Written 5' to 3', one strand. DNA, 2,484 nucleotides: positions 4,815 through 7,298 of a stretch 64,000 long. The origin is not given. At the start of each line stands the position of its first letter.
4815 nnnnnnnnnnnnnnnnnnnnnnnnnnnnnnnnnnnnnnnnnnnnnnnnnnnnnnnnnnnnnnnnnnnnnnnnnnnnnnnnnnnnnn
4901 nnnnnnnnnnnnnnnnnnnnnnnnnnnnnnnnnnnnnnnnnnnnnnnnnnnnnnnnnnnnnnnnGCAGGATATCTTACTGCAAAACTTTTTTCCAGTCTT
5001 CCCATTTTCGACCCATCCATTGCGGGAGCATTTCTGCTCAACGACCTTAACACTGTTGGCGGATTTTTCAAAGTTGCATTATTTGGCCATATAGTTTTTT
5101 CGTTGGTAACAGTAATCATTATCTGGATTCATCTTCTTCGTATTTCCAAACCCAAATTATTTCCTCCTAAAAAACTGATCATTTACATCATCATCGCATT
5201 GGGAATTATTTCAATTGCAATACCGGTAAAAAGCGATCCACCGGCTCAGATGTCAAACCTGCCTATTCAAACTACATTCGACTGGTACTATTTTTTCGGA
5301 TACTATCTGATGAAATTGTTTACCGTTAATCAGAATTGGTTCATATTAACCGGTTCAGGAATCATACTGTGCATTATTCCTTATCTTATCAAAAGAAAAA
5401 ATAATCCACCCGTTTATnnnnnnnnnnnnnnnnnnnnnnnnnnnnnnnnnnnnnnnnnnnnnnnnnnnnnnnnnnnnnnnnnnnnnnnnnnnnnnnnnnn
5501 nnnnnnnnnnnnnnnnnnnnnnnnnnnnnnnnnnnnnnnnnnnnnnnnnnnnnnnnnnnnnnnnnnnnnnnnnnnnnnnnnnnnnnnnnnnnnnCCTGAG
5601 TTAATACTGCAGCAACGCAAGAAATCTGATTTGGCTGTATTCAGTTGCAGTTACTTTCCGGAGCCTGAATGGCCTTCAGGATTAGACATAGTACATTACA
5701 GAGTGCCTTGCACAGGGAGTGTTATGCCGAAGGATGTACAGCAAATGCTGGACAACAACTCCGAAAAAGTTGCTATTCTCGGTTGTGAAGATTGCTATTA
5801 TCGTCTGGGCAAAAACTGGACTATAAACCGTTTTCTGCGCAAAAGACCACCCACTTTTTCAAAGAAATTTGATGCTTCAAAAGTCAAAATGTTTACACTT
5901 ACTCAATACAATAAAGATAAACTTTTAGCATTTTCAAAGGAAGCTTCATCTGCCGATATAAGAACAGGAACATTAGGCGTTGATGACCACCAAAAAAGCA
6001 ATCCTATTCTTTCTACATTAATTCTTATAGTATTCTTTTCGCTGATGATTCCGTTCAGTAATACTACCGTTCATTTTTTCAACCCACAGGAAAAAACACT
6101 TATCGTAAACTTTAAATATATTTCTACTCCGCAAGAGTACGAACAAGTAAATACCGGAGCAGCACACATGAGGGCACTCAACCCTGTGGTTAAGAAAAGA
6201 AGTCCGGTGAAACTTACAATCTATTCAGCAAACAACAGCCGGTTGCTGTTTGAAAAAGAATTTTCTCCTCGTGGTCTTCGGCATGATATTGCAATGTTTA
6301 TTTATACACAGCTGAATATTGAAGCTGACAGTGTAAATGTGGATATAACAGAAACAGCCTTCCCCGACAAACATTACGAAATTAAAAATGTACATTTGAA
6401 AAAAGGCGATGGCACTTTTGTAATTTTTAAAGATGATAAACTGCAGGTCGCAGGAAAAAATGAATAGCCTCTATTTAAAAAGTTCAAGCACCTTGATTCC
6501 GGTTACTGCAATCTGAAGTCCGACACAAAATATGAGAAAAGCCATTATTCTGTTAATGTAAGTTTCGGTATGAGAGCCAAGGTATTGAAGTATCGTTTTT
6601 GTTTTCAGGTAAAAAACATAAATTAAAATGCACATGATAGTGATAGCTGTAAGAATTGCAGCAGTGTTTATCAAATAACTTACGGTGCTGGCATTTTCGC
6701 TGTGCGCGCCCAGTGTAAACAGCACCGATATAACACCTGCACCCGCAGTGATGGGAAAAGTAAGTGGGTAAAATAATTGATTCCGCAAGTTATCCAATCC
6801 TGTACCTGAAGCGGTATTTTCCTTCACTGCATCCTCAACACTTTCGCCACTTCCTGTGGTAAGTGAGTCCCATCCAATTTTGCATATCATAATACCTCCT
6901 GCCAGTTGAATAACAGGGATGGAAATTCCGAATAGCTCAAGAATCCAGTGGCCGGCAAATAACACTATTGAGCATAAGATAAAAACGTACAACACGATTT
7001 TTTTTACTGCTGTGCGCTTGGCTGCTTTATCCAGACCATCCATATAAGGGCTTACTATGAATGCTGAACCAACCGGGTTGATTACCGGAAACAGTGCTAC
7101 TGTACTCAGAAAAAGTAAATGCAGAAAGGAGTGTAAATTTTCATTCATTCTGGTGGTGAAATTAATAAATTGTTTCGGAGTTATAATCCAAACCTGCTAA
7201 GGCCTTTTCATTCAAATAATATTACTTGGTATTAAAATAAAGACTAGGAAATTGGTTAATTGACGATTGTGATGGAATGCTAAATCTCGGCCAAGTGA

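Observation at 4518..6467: Unusual fusion: diheme cytochrome b + 2x[4Fe-4S] ferredoxin + MvhD-like domain + extra TM and C-terminal domain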

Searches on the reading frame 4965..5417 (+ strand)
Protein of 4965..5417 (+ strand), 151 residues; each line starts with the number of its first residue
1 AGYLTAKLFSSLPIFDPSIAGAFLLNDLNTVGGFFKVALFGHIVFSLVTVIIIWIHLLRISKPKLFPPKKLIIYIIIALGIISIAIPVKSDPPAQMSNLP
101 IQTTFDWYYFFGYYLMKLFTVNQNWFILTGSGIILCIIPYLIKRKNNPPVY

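Call 25: search_solved_structures(query=A2, max_evalue=1, show_alignments=4)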
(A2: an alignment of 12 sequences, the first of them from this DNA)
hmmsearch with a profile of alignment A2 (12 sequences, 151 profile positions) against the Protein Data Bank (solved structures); distinct sequences matched with E-value up to 1: 2.
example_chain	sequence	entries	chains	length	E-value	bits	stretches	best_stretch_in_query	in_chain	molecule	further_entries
1bcc_C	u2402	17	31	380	0.013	18.7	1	92-148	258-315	UBIQUINOL CYTOCHROME C OXIDOREDUCTASE | Cytochrome b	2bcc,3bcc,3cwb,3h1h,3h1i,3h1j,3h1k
1vf5_B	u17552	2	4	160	0.37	14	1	72-145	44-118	SUBUNIT IV | Cytochrome b6-f complex subunit 4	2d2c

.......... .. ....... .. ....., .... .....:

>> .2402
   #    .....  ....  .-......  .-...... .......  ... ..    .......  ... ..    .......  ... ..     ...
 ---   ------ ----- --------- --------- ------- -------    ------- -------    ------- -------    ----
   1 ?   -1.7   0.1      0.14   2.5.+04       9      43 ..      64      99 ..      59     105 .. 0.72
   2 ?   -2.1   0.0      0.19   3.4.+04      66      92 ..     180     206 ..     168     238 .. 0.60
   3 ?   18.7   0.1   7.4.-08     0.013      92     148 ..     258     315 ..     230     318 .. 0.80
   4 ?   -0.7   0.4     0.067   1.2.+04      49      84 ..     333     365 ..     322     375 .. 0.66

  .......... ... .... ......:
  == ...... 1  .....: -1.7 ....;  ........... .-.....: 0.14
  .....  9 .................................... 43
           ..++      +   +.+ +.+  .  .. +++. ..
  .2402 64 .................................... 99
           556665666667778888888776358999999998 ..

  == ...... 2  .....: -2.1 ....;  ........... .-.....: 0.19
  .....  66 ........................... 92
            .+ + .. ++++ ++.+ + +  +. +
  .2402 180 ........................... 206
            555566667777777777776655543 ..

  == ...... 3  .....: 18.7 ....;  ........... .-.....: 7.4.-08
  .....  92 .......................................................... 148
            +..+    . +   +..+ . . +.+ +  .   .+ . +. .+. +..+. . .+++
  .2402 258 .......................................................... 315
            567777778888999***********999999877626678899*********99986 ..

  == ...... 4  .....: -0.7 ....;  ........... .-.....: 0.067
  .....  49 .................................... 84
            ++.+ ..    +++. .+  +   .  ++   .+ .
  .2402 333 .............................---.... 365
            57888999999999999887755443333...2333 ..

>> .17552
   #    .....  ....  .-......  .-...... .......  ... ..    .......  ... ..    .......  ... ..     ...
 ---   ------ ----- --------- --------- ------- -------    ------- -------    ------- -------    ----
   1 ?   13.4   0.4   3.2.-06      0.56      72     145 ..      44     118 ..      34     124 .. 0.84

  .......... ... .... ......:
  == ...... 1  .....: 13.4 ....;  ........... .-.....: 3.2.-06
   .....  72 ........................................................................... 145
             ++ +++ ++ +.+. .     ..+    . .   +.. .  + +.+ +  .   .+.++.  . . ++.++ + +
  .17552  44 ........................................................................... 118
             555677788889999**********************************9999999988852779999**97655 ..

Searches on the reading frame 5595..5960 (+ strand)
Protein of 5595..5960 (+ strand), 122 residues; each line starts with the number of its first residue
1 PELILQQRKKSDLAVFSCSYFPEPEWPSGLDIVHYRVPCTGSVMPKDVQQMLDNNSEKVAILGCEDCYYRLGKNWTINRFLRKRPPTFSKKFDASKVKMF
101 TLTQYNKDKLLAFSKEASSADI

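Call 65: search_solved_structures(query=A7, max_evalue=1, show_alignments=3)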
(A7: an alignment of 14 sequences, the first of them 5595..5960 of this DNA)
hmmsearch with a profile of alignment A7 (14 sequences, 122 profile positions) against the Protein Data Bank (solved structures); distinct sequences matched with E-value up to 1: 6.
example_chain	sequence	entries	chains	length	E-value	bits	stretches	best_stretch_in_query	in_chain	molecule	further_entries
8rvv_F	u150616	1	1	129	1.8e-09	40.9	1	27-119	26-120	Methyl viologen-reducing hydrogenase, subunit D-related protein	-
8rvu_F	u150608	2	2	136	2.1e-09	40.7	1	27-119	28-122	Methyl viologen-reducing hydrogenase, subunit D-related protein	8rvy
9sw2_D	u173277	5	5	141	5.3e-09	39.4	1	24-82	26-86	F420-non-reducing hydrogenase iron-sulfur subunit D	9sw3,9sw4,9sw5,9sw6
5odc_D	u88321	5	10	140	8.9e-08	35.4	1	33-118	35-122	Methyl-viologen reducing hydrogenase subunit D | Methyl-viologen reducing hydrogenase, subunit D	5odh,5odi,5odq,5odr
7bkb_F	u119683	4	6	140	4.9e-07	33.1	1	31-81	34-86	F420-non-reducing hydrogenase subunit D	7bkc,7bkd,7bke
9sfi_K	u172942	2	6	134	0.00091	22.5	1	31-118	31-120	F420-non-reducing hydrogenase subunit delta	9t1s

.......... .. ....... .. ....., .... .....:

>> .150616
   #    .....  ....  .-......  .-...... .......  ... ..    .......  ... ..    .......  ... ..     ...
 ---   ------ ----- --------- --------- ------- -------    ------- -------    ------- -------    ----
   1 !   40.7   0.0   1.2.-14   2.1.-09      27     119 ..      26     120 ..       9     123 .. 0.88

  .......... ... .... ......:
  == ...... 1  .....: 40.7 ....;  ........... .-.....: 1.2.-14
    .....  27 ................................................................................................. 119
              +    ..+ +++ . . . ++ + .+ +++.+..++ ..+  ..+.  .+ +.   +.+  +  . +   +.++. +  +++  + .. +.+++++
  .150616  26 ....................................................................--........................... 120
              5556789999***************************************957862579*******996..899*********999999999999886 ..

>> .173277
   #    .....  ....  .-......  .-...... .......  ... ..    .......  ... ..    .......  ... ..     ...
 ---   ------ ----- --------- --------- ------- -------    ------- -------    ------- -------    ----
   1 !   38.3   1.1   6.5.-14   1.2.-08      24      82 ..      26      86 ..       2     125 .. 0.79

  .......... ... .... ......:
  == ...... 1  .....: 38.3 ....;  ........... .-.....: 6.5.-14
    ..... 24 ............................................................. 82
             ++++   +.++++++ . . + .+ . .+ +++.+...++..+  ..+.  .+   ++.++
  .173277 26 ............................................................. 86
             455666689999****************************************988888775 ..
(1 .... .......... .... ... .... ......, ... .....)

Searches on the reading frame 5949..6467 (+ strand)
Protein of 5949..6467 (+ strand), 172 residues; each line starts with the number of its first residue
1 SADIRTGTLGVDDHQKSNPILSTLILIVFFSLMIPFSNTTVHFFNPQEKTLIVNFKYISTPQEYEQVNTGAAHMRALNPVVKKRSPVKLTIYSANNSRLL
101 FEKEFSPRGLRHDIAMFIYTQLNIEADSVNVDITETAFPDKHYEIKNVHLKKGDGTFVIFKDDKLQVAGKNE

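Call 38: search_protein_families(library=pfam, alignment_id=A4, max_evalue=1)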
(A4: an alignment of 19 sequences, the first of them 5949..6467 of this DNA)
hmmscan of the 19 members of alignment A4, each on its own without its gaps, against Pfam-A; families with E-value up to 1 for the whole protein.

A. member 1, window:5949-6467:+ (172 aa): 0 families

B. families by the number of members that match (of 19 scanned): 18 families
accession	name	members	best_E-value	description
PF14347.11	DUF4399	2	0.15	Domain of unknown function (DUF4399)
PF00630.25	Filamin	1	0.0091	Filamin/ABP280 repeat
PF09071.16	Alpha-amyl_C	1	0.017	Alpha-amylase, C terminal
PF18539.7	DUF5625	1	0.018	Domain of unknown function (DUF5625)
PF07495.19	Y_Y_Y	1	0.033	Y_Y_Y domain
PF19370.4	DUF5945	1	0.034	Family of unknown function (DUF5945)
PF20704.4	KH_NucS_shadow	1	0.063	NucS shadow ORF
PF22604.1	TetR_HI_0893_C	1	0.066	Tetracyclin repressor-like HI_0893, C-terminal domain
PF16173.10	DUF4874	1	0.069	Domain of unknown function (DUF4874)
PF14650.11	FAM75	1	0.073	FAM75 family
PF23801.1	DUF7177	1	0.085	Family of unknown function (DUF7177)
PF14344.12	DUF4397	1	0.098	Domain of unknown function (DUF4397)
PF17764.6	PriA_3primeBD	1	0.11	3'DNA-binding domain (3'BD)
PF03190.21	Thioredox_DsbH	1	0.14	Protein of unknown function, DUF255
PF11676.13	DUF3272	1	0.14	Protein of unknown function (DUF3272)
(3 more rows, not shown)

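Call 59: search_protein_representatives(alignment_id=A6)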
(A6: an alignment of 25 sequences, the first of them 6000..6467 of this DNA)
Query: 25 sequences, 155 profile positions. Proteins with E-value up to 0.001 (for the whole library): 202; up to 1e-10: 37; up to 1e-30: 9. The best 150 are listed.
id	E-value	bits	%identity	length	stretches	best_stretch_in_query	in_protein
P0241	6.8e-71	253.2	-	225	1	1-152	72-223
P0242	2.0e-67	241.9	-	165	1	1-153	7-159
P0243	1.6e-52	193.5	-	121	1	33-152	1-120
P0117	4.7e-50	185.5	-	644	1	4-153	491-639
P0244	8.6e-46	171.7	-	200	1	2-152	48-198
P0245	1.1e-45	171.3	-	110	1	45-151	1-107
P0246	2.6e-45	170.1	-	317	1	1-149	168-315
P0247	9.3e-33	129.3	-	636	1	7-150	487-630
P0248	1.9e-32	128.3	-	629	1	3-149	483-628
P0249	1.0e-29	119.4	-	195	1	1-100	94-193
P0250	2.0e-29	118.5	-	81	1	75-152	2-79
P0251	3.0e-26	108.2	-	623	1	3-149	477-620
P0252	8.7e-24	100.2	-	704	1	7-153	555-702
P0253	8.8e-23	96.9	-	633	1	9-146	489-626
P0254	1.6e-19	86.3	-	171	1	3-108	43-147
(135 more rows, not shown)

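Call 61: predict_structure(alignment_id=A6)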
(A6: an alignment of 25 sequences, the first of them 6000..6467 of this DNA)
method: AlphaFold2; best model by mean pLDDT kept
length: 155 residues; sequences in the alignment: 25
mean_pLDDT: 90.6   pTM: 0.74
mean pLDDT of the five models: 90.6, 88.6, 87.8, 87.2, 86.6
residues with pLDDT >= 90: 114; 70-90: 33; 50-70: 7; < 50: 1
segments of 3 or more residues with pLDDT < 50: none
pLDDT, mean of each block of 10 residues (from residue 1): 95 87 74 95 91 74 92 97 97 91 95 98 97 93 95 64
secondary structure, 60 per line:
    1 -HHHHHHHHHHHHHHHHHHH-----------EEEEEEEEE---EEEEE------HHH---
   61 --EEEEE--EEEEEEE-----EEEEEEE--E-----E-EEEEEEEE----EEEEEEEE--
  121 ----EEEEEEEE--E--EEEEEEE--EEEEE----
elements in order: H2-20 E32-40 E44-48 E63-67 E70-76 E82-88 E99-106 E111-118 E125-132 E138-144 E147-151

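Call 63: fold_search(model_id=the predicted structure, library=pdb)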
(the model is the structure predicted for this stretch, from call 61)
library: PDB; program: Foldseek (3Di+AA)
matches with E <= 10: 1443; with E <= 0.001: 0
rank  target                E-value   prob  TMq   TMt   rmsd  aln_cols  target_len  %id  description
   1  6yoa_A                3.2e-03  0.99  0.31  0.34  10.5       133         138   12  Lig v 1 structure and the inflammatory response to the Ole e 1 protein family (released 2020-05-13)
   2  6yoa_B                7.3e-03  0.97  0.30  0.33  10.6       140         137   10  Lig v 1 structure and the inflammatory response to the Ole e 1 protein family (released 2020-05-13)
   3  8vlv_A                1.0e-02  0.97  0.34  0.13   5.8       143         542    6  Cryo-EM structure of human HGSNAT in inactive state (released 2024-06-26)
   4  8vly_A                1.1e-02  1.00  0.39  0.15   5.1       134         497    7  Cryo-EM structure of human HGSNAT in transition state (released 2024-06-26)
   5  2j72_B                1.6e-02  0.97  0.34  0.45   8.3       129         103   11  alpha-glucan recognition by a family 41 carbohydrate-binding module from Thermotoga maritima pullulanase PulA (released 2006-10-17)
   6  6az5                  2.1e-02  0.93  0.32  0.40  10.5       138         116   10  Crystal structure of CBMd (family CBM41) from Eubacterium rectale Amy13K (released 2017-11-29)
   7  2j71                  2.2e-02  0.98  0.36  0.49   6.4       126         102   11  alpha-glucan recognition by a family 41 carbohydrate-binding module from Thermotoga maritima pullulanase PulA (released 2006-10-17)
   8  4h40_A                2.7e-02  0.69  0.28  0.18   8.7       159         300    9  Crystal structure of a putative cell adhesion protein (BF2867) from Bacteroides fragilis NCTC 9343 at 2.57 A resolutio (released 2012-10-03)
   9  6d10_MODEL_1_A        2.8e-02  0.98  0.33  0.50   6.0       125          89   14  CS-rosetta determined structures of the C-terminal domain of AlgF from P. aeruginosa (released 2019-04-17)
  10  5imw_A                3.9e-02  0.66  0.27  0.12  11.3       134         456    8  Trapped Toxin (released 2016-08-24)
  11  3x17_A                4.6e-02  0.57  0.23  0.08  13.8       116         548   12  Crystal structure of metagenome-derived glycoside hydrolase family 9 endoglucanase (released 2015-01-21)
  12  3liu_B                5.5e-02  0.82  0.33  0.17   8.0       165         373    7  Crystal structure of Putative cell adhesion protein (YP_001304840.1) from Parabacteroides distasonis ATCC 8503 at 2.05 (released 2010-02-09)
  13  9h68_B                7.6e-02  0.95  0.36  0.16  10.2       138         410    9  Crystal Structure of the spore gernation lytic transglycosylase SleC from Clostridioides difficile in its zymogenic fo (released 2025-02-12)
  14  5imy_A                8.0e-02  0.69  0.32  0.13   9.8       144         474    6  Trapped Toxin (released 2016-08-24)
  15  3hvn                  8.5e-02  0.41  0.26  0.12   9.7       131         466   11  Crystal structure of cytotoxin protein suilysin from Streptococcus suis (released 2010-03-02)
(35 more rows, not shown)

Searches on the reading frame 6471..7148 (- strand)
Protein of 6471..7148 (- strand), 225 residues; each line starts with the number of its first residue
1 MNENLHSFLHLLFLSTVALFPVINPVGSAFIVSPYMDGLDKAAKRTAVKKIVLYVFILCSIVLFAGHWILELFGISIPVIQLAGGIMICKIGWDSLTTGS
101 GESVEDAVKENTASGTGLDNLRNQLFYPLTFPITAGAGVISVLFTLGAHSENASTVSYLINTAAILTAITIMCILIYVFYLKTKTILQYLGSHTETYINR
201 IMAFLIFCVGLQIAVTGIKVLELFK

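Call 3: search_protein_families(library=pfam, proteins=[window:6471-7148:-], max_evalue=0.01)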
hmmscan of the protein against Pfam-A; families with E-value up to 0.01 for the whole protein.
window:6471-7148:- (225 aa): 1 family
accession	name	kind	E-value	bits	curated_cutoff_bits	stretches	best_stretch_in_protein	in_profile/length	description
PF01914.23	MarC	-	1.3e-32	113.4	23.9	1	10-219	2-200/203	MarC family integral membrane protein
